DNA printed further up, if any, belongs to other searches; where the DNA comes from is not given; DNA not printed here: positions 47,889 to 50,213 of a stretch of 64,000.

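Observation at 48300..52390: Recent gene-conversion tract between inverted ABCB half-transporter paralogs sharing a divergent promoter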

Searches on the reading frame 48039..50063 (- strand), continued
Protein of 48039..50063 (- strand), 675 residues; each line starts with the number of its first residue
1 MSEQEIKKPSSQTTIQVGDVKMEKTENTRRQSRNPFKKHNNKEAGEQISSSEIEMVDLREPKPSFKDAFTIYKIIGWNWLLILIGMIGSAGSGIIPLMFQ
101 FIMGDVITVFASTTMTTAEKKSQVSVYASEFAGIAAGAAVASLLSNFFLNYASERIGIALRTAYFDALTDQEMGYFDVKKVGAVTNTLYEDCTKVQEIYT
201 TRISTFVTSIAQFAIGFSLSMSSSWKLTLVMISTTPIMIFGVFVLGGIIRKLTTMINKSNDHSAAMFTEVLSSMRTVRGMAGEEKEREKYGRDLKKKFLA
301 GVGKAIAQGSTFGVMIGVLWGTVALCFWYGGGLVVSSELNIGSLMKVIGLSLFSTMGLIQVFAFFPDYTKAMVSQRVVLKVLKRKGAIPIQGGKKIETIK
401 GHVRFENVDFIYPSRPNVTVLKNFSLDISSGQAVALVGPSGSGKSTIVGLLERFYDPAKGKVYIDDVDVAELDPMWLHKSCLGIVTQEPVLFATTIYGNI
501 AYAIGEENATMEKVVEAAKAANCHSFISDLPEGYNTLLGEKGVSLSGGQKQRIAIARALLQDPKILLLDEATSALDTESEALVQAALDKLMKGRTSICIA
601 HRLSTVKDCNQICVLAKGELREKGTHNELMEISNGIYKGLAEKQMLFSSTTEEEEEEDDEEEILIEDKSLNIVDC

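Call 12: find_encoding_contigs(protein=P0001, flank=6000, max_places=3)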
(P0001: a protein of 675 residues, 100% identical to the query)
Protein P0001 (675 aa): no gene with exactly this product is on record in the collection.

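Call 13: find_encoding_contigs(protein=P0002, flank=6000, max_places=3)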
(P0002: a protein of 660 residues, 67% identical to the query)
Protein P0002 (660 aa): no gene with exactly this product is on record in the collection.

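Call 14: find_encoding_contigs(protein=P0010, flank=8000, max_places=3)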
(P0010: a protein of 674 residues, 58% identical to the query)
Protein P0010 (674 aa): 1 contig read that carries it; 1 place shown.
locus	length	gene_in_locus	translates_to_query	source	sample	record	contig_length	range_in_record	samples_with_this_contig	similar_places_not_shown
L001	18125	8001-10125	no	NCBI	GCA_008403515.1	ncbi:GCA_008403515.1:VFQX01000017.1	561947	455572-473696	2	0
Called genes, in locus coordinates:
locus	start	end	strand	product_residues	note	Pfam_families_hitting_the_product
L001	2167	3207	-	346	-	PF01428:zf-AN1 (weak), PF25403:zf-C2H2_ZFAND2 (weak), PF01428:zf-AN1 (weak), PF25327:UBL_ZFAND1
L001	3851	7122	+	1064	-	PF02415:Chlam_PMP (faint), PF00069:Pkinase, PF07714:PK_Tyr_Ser-Thr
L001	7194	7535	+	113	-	-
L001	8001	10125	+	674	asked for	PF00664:ABC_membrane, PF02463:SMC_N (faint), PF00005:ABC_tran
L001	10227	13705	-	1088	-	PF03810:IBN_N (weak), PF25780:TPR_IPO5, PF18808:Importin_rep_4, PF24714:TOR1L1_N, PF12755:Vac14_Fab1_bd (weak), PF25757:TPR_DNAAF5, PF25574:TPR_IMB1, PF18829:Importin_rep_6, +15 more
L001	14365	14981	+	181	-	-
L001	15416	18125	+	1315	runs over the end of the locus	PF00004:AAA, PF17862:AAA_lid_3, PF00004:AAA, PF00439:Bromodomain (weak)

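Call 17: find_encoding_contigs(protein=P0003, flank=8000, max_places=2)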
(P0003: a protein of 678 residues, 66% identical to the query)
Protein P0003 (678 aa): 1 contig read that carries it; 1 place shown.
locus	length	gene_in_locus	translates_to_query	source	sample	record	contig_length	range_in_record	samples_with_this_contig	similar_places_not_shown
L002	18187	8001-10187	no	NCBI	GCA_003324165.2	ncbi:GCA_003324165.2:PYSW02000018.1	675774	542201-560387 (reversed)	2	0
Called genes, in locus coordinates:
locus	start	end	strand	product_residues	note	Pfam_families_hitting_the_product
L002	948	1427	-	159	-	-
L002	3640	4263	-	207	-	-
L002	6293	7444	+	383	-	-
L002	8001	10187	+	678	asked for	PF00664:ABC_membrane, PF00005:ABC_tran, PF02463:SMC_N (weak)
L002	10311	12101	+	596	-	-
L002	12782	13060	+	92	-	-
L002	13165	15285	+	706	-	-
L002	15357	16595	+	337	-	PF10021:PARG_cat_microb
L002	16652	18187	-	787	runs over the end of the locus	PF01926:MMR_HSR1 (faint)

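Call 18: find_encoding_contigs(protein=P0009, flank=8000, max_places=2)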
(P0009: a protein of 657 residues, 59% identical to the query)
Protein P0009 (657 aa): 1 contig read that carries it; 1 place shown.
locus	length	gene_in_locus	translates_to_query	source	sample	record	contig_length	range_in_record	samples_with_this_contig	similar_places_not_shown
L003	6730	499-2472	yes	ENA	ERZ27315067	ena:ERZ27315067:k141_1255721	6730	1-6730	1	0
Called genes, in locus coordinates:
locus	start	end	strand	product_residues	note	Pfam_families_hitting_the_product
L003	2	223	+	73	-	?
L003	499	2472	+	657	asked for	PF00664:ABC_membrane, PF02463:SMC_N (faint), PF00005:ABC_tran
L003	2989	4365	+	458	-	-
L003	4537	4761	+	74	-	-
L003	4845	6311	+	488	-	PF03109:ABC1 (faint), PF00069:Pkinase, PF07714:PK_Tyr_Ser-Thr, PF14531:Kinase-like (weak)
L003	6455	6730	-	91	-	?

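Call 19: find_encoding_contigs(protein=P0013, flank=8000, max_places=2)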
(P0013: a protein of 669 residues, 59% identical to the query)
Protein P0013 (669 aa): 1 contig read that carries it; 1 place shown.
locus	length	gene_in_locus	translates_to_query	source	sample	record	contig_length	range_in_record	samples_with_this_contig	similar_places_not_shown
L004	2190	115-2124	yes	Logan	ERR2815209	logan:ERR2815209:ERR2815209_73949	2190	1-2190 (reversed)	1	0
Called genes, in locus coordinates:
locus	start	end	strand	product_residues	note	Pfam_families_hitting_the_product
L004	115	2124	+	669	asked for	PF00664:ABC_membrane, PF00005:ABC_tran, PF02463:SMC_N (faint)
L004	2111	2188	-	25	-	?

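Call 38: search_protein_families(library=pfam, proteins=[window:48039-50063:-])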
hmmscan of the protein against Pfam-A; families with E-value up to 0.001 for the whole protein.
window:48039-50063:- (675 aa): 5 families
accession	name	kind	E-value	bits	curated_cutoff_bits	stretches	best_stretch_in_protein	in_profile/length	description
PF00664.28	ABC_membrane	-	2.8e-53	181.8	28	1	82-346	1-262/274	ABC transporter transmembrane region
PF00005.33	ABC_tran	-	4.9e-31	108.6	25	1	421-573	1-137/137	ABC transporter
PF02463.25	SMC_N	-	1.6e-07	31.4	40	1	501-615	110-211/220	RecF/RecN/SMC N terminal domain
PF13191.12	AAA_16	-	0.00087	20.3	32.6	0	430-588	23-157/167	AAA ATPase domain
PF13555.12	AAA_29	-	0.00091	19.4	27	0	425-448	16-39/61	P-loop containing region of AAA domain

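Call 39: search_solved_structures(query=window:48039-50063:-, max_evalue=1e-60)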
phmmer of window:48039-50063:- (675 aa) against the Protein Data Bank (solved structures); distinct sequences matched with E-value up to 1e-60: 154 (the best 60 are shown).
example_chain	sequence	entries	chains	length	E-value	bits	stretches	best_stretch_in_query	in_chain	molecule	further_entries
9ody_A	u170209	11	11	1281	4.5e-236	788.3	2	112-671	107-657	ATP-binding cassette, sub-family B (MDR/TAP), member 4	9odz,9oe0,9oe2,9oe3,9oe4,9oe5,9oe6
9oe1_A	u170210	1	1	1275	5.8e-236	788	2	112-671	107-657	ATP-binding cassette, sub-family B (MDR/TAP), member 4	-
9nfi_A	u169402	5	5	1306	1.4e-233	780.1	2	76-645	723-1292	Permeability Glycoprotein (P-gp)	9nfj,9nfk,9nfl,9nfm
4ksb_A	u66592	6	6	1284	1.9e-233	779.6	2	58-644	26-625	Multidrug resistance protein 1A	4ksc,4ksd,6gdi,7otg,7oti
5kpi_A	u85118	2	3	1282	2.2e-233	779.4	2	58-644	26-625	Multidrug resistance protein 1A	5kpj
6q81_A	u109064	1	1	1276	2.3e-233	779.4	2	58-644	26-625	P-glycoprotein (ABCB1)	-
4q9h_A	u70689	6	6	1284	2.5e-233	779.3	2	58-644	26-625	Multidrug resistance protein 1A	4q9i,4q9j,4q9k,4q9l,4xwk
3g60_A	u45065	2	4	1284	2.6e-233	779.2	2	58-644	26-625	Multidrug resistance protein 1a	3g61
4m2s_A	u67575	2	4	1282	2.7e-233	779.2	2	58-644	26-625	Multidrug resistance protein 1A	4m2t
5ko2_A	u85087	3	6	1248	4.4e-233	778.4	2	58-641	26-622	Multidrug resistance protein 1A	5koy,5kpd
4lsg_A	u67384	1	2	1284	4.3e-232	775.2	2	58-644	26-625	Multidrug resistance protein 1A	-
6ujw_A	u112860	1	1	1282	4.7e-232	775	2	58-644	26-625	ATP-dependent translocase ABCB1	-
7zka_A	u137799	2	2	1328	5.1e-232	774.9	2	58-645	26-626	ATP-dependent translocase ABCB1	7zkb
3g5u_A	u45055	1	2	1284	5.5e-232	774.8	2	58-644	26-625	Multidrug resistance protein 1a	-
4m1m_A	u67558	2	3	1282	6e-232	774.7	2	58-644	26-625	Multidrug resistance protein 1A | ATP-dependent translocase ABCB1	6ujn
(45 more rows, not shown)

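Call 47: find_encoding_contigs(protein=P0008, flank=8000, max_places=2)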
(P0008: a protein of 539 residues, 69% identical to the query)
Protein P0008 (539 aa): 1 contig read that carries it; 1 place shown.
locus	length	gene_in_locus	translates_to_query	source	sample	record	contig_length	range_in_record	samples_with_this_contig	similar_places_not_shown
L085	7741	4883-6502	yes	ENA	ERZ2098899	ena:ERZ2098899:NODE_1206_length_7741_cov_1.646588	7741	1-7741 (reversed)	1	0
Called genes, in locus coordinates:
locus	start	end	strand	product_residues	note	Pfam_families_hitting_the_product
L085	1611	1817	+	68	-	-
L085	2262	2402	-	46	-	-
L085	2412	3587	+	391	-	-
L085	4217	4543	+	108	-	-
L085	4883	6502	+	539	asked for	PF00664:ABC_membrane, PF00005:ABC_tran, PF02463:SMC_N (weak)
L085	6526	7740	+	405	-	?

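Call 48: find_encoding_contigs(protein=P0049, flank=6000, max_places=2)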
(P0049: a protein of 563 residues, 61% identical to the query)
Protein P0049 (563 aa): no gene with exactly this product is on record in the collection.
